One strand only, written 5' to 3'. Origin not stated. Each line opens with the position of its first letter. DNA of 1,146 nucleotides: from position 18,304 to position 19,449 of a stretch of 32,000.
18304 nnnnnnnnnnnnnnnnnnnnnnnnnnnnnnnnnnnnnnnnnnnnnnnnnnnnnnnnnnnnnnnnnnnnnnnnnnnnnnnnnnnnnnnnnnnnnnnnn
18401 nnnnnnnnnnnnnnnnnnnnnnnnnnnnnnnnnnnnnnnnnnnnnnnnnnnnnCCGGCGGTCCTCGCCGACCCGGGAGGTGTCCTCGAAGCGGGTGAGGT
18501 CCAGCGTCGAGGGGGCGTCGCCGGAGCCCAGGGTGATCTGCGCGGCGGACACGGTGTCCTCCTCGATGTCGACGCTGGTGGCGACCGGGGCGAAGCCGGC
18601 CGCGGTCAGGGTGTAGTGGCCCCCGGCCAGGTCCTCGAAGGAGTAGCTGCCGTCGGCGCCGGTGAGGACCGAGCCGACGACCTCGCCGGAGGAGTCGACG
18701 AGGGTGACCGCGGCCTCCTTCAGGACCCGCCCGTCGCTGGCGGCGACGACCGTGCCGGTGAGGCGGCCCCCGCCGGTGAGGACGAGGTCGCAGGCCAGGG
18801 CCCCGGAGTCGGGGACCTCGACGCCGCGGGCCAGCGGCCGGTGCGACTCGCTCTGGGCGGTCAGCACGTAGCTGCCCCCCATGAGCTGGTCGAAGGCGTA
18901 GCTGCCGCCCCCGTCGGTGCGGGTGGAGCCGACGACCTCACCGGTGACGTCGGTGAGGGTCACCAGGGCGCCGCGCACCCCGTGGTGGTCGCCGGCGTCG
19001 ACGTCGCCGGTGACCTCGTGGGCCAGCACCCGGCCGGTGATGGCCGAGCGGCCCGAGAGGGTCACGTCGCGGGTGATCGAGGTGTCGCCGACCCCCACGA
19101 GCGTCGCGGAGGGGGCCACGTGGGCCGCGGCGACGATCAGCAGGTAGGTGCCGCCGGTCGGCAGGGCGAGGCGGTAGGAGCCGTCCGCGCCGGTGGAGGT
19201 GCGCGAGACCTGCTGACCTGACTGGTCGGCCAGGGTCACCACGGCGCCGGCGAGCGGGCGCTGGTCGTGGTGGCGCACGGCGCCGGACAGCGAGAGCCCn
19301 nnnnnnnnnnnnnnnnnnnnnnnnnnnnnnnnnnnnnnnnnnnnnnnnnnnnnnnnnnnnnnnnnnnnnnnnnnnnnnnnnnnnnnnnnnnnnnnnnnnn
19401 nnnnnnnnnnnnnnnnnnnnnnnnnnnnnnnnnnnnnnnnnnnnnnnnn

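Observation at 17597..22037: Four-gene module: two MarR regulators, a DHA2 MFS pump with a triple beta-sandwich tail, and a beta-sandwich-YceI fusion, translationally coupled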

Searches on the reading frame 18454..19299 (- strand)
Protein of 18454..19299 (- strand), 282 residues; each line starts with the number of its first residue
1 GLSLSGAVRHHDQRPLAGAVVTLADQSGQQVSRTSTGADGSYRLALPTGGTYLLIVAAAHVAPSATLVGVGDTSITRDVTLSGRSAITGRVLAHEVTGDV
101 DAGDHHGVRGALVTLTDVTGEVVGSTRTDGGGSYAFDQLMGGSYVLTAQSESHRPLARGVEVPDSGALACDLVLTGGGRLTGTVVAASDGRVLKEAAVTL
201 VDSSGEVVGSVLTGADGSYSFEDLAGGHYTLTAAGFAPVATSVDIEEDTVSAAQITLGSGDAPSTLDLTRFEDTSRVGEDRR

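Call 29: find_homologous_proteins(query=window:18454-19299:-)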
Query seq(282 aa) (282 aa): 59 proteins with E <= 0.001 among 8000 candidates.
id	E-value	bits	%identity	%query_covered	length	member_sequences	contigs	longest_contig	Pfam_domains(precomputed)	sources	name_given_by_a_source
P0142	1.4e-103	364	71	92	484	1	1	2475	PF13715.13,PF11974.15,PF07210.19,PF17802.8,PF23193.2,PF13620.13,PF22904.4,PF17210.10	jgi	-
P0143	1.4e-103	364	71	92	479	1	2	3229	PF13715.13,PF11974.15,PF07210.19,PF17802.8,PF23193.2,PF13620.13,PF22904.4,PF17210.10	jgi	-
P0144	7.5e-92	326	70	85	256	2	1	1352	PF13715.13,PF11974.15,PF07210.19,PF17802.8,PF23193.2,PF13620.13,PF22904.4,PF17210.10,PF17936.8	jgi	jgi:hypothetical protein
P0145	3.8e-91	323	67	91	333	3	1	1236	PF13715.13,PF11974.15,PF07210.19,PF17802.8,PF23193.2,PF13620.13,PF09430.17,PF22904.4,PF17210.10,PF17936.8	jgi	jgi:uncharacterized protein YfaS (alpha-2-macroglobulin family)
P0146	1.6e-89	318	66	91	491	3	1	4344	PF13715.13,PF11974.15,PF07210.19,PF17802.8,PF23193.2,PF13620.13,PF09430.17,PF22904.4,PF17210.10,PF07690.22,PF17936.8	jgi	jgi:hypothetical protein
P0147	3.5e-89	317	67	89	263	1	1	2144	PF13715.13,PF11974.15,PF07210.19,PF17802.8,PF13620.13,PF09430.17,PF22904.4,PF17210.10,PF17936.8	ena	-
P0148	1.2e-82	295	62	91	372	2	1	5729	PF13715.13,PF11974.15,PF07210.19,PF17802.8,PF23193.2,PF13620.13,PF22904.4,PF17210.10,PF17936.8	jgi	-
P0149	2.6e-81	291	59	91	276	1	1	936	PF13715.13,PF11974.15,PF07210.19,PF17802.8,PF23193.2,PF13620.13,PF22904.4,PF17210.10,PF17936.8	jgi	jgi:hypothetical protein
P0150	5.7e-81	290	60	91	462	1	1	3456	PF13715.13,PF11974.15,PF07210.19,PF17802.8,PF13620.13,PF22904.4,PF17210.10,PF17936.8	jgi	jgi:hypothetical protein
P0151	3.3e-77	278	62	83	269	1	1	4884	PF13715.13,PF11974.15,PF17802.8,PF23193.2,PF13620.13,PF22904.4,PF17210.10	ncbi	-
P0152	1.7e-73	266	55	91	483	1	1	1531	PF13715.13,PF11974.15,PF17802.8,PF23193.2,PF13620.13,PF22904.4,PF17210.10,PF07690.22,PF17936.8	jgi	jgi:hypothetical protein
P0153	1.8e-71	259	73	66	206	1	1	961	PF13715.13,PF11974.15,PF17802.8,PF23193.2,PF13620.13,PF22904.4,PF17210.10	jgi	jgi:hypothetical protein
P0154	2.0e-71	259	65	75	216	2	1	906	PF13715.13,PF11974.15,PF07210.19,PF17802.8,PF23193.2,PF13620.13,PF22904.4,PF17210.10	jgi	jgi:hypothetical protein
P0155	8.8e-71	257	57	86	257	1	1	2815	PF13715.13,PF11974.15,PF07210.19,PF17802.8,PF13620.13,PF22904.4,PF17210.10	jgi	jgi:hypothetical protein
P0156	5.2e-54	202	46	87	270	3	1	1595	PF13715.13,PF25020.2,PF11974.15,PF07210.19,PF17802.8,PF13620.13,PF22904.4,PF17210.10,PF17936.8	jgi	jgi:carboxypeptidase family protein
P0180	2.2e-32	131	41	80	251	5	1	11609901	PF23623.2,PF07210.19,PF17802.8,PF23193.2,PF13620.13,PF17210.10,PF17936.8,PF13715.13,PF11974.15,PF24421.2,PF09430.17,PF22904.4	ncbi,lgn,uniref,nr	ncbi:MSCRAMM family protein [Kutzneria sp. CA-103260]|uniref:MSCRAMM family protein n=1 Tax=Kutzneri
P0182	1.1e-31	129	37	95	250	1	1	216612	PF13715.13,PF11974.15,PF07210.19,PF17802.8,PF13620.13,PF09430.17,PF22904.4,PF17210.10,PF17936.8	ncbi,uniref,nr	ncbi:hypothetical protein GCM10017786_69820 [Amycolatopsis deserti]|uniref:Alpha-amylase n=1 Tax=Amy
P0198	2.0e-10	59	52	24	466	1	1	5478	PF03595.23,PF13620.13,PF17210.10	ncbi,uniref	ncbi:carboxypeptidase regulatory-like domain-containing protein [Streptomyces sp. NPDC058964]|uniref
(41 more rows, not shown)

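Call 30: find_encoding_contigs(protein=P0180, flank=6000, max_places=1)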
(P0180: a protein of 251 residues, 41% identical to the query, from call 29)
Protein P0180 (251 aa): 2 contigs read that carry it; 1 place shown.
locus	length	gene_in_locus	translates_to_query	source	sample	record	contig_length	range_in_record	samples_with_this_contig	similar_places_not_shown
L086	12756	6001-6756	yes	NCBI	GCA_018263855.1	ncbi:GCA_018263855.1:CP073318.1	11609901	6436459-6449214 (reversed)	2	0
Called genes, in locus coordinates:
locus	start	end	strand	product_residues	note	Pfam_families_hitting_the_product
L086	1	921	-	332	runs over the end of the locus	PF13011:LZ_Tnp_IS481, PF13384:HTH_23, PF06056:Terminase_5 (faint), PF13518:HTH_28, PF13551:HTH_29 (faint), PF13565:HTH_32, PF00665:rve, PF13683:rve_3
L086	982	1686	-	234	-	PF13384:HTH_23 (faint), PF13404:HTH_AsnC-type (weak), PF13412:HTH_24 (weak), PF13542:HTH_Tnp_ISL3 (faint), PF13404:HTH_AsnC-type, PF13412:HTH_24 (weak)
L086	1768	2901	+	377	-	PF00135:COesterase, PF20434:BD-FAE, PF07859:Abhydrolase_3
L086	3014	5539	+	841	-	PF00083:Sugar_tr (weak), PF07690:MFS_1, PF07210:DUF1416 (faint), PF11974:bMG3 (faint), PF13620:CarboxypepD_reg, PF13715:CarbopepD_reg_2 (weak), PF13620:CarboxypepD_reg, PF17210:SdrD_B (weak), +3 more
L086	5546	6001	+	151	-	PF13412:HTH_24 (faint), PF25213:HVO_A0261_N (weak), PF01047:MarR, PF12802:MarR_2, PF25212:HVO_A0114 (faint), PF09339:HTH_IclR (weak)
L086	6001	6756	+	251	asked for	PF07210:DUF1416 (faint), PF13620:CarboxypepD_reg, PF13715:CarbopepD_reg_2 (faint), PF22904:NOMO1-like_2nd (faint), PF13620:CarboxypepD_reg, PF17210:SdrD_B (weak), PF13620:CarboxypepD_reg, PF17210:SdrD_B (weak), +7 more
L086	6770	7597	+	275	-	PF13620:CarboxypepD_reg (weak), PF04264:YceI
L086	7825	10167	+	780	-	PF08376:NIT, PF02518:HATPase_c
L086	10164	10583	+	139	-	PF03259:Robl_LC7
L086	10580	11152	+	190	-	PF03029:ATP_bind_1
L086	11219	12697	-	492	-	PF00672:HAMP, PF00512:HisKA, PF02518:HATPase_c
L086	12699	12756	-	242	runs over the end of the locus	PF00072:Response_reg, PF00486:Trans_reg_C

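Call 31: find_encoding_contigs(protein=P0182, flank=6000, max_places=1)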
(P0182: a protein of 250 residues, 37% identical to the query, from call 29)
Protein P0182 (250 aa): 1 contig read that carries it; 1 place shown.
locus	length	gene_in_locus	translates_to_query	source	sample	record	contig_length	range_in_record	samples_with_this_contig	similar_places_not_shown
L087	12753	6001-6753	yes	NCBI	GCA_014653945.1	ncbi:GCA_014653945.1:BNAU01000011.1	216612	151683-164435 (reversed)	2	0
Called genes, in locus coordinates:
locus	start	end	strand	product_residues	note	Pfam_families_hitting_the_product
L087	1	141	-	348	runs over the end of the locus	PF00355:Rieske, PF19112:VanA_C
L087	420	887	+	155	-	PF04978:MST, PF12867:DinB_2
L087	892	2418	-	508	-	PF00501:AMP-binding, PF13193:AMP-binding_C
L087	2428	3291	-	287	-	PF04909:Amidohydro_2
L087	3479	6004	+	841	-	PF07690:MFS_1, PF13620:CarboxypepD_reg, PF13715:CarbopepD_reg_2 (faint), PF17802:SpaA (faint), PF22904:NOMO1-like_2nd (faint), PF13620:CarboxypepD_reg, PF17210:SdrD_B (weak)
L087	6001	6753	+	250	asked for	PF07210:DUF1416 (faint), PF13620:CarboxypepD_reg, PF17802:SpaA (faint), PF13620:CarboxypepD_reg, PF13715:CarbopepD_reg_2 (weak), PF17210:SdrD_B (weak), PF13620:CarboxypepD_reg, PF17210:SdrD_B (weak), +4 more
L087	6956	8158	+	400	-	PF02518:HATPase_c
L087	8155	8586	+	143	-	PF03259:Robl_LC7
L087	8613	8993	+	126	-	PF05331:DUF742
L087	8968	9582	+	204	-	PF00009:GTP_EFTU (weak), PF03029:ATP_bind_1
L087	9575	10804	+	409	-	PF17885:Smoa_sbd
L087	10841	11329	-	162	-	PF24837:AMIN-like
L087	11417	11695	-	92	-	PF05239:PRC (weak)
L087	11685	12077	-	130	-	-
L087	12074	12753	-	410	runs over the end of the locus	PF01566:Nramp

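Call 32: find_encoding_contigs(protein=P0198, flank=4000, max_places=1)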
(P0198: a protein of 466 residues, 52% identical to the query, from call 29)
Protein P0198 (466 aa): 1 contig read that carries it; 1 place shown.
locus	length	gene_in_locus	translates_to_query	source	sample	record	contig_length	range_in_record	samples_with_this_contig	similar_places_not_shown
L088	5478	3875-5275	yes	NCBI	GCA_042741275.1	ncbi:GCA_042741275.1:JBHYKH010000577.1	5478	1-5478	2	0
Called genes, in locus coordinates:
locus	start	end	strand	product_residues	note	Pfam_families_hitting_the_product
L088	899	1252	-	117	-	PF00903:Glyoxalase, PF18029:Glyoxalase_6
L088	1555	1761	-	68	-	-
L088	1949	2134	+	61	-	-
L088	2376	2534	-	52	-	-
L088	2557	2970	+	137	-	PF07690:MFS_1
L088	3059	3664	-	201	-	PF00440:TetR_N, PF16859:TetR_C_11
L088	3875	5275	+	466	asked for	PF03595:SLAC1, PF13620:CarboxypepD_reg, PF17210:SdrD_B (weak)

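Call 66: search_protein_families(library=ncbifam, proteins=[L086:3014-5539:+, L087:3479-6004:+], max_evalue=1e-10)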
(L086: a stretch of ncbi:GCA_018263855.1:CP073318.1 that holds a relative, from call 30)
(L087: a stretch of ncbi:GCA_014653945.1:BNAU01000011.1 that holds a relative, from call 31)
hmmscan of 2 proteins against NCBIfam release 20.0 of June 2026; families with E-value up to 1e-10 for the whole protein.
L086:3014-5539:+ (841 aa): 16 families
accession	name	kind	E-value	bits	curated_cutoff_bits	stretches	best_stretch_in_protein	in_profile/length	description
TIGR00711.1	efflux_EmrB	subfamily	5.3e-48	164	230.2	1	29-438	7-394/485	DHA2 family efflux MFS transporter permease subunit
NF000025.1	MFS_efflux_tcmA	exception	7.6e-31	107.4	999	1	1-554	1-512/538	tetracenomycin C efflux MFS transporter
NF000089.1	qac_MFS_AB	exception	3.6e-29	101.9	900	1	11-451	6-424/514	QacA/B family quaternary ammonium compound efflux MFS transporter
NF011571.1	PRK14995.1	subfamily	2e-27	96.1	701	1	22-469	4-430/493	SmvA family efflux MFS transporter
NF007799.0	PRK10504.1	subfamily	1.5e-25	90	426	1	29-456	15-415/471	multidrug transporter subunit MdtD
NF033896.2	MFS_LfrA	equivalog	4.3e-20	71.8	825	1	12-443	10-415/504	efflux MFS transporter LfrA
NF012180.1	tet_MFS_43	exception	1.1e-18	67.6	999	1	6-463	4-438/484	tetracycline efflux MFS transporter Tet(43)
NF000031.1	MFS_efflux_LmrA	exception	1.7e-18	66.6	850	1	16-450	23-435/484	lincomycin efflux MFS transporter Lmr(A)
NF012169.0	qepA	equivalog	4.7e-18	65.1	1075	1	19-482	16-457/511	fluoroquinolone efflux MFS transporter QepA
NF000095.1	tet_MFS_OtrB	exception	6.3e-18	64.6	999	1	13-454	11-439/563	oxytetracycline resistance efflux MFS transporter OtrB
NF000391.1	EmrB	exception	9.1e-18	64.2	925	1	29-425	16-391/501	multidrug efflux MFS transporter permease subunit EmrB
NF000060.1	MFS_efflux_LmrB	exception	1.8e-17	63.3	800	1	20-476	12-446/479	lincomycin efflux MFS transporter Lmr(B)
TIGR00880.1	2_A_01_02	superfamily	4.3e-16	59.3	131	1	72-205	5-134/141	multidrug resistance protein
NF000009.1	tet_MFS_Tcr3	exception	3.5e-14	52.2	1000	1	11-462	18-452/512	tetracycline efflux MFS transporter Tcr3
NF052345.1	S_layer_anammox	exception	4e-12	44.4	1400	0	678-823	1313-1468/1596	Kustd1514 family S-layer glycoprotein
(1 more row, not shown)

L087:3479-6004:+ (841 aa): 18 families
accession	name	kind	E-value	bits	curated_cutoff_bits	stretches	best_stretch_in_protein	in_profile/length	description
TIGR00711.1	efflux_EmrB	subfamily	1.6e-53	182.2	230.2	1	19-428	7-394/485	DHA2 family efflux MFS transporter permease subunit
NF000089.1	qac_MFS_AB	exception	6.2e-31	107.7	900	1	10-433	15-416/514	QacA/B family quaternary ammonium compound efflux MFS transporter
NF011571.1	PRK14995.1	subfamily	2.6e-29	102.3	701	1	12-430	4-400/493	SmvA family efflux MFS transporter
NF000025.1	MFS_efflux_tcmA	exception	1.4e-28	99.9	999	1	8-548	19-515/538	tetracenomycin C efflux MFS transporter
NF000095.1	tet_MFS_OtrB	exception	1.1e-24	86.9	999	1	15-448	27-447/563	oxytetracycline resistance efflux MFS transporter OtrB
NF033896.2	MFS_LfrA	equivalog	1.8e-24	86.2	825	1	8-431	14-413/504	efflux MFS transporter LfrA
NF000060.1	MFS_efflux_LmrB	exception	3.1e-23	82.4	800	1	28-453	31-434/479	lincomycin efflux MFS transporter Lmr(B)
NF007799.0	PRK10504.1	subfamily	9.2e-23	80.9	426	1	19-446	15-415/471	multidrug transporter subunit MdtD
NF012169.0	qepA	equivalog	2.8e-21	75.7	1075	1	10-468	17-448/511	fluoroquinolone efflux MFS transporter QepA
NF000391.1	EmrB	exception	1.6e-20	73.2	925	1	8-427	6-402/501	multidrug efflux MFS transporter permease subunit EmrB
NF000031.1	MFS_efflux_LmrA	exception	5.9e-19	68.1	850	1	9-406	26-403/484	lincomycin efflux MFS transporter Lmr(A)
NF000009.1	tet_MFS_Tcr3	exception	4.5e-18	65.1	1000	1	14-350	31-349/512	tetracycline efflux MFS transporter Tcr3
NF012180.1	tet_MFS_43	exception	2.1e-17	63.3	999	1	9-443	16-428/484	tetracycline efflux MFS transporter Tet(43)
TIGR00880.1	2_A_01_02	superfamily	1.1e-14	54.7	131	1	63-201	6-140/141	multidrug resistance protein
NF000218.1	FexA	exception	1.9e-12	46.6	900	1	20-427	27-411/475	chloramphenicol/florfenicol efflux MFS transporter FexA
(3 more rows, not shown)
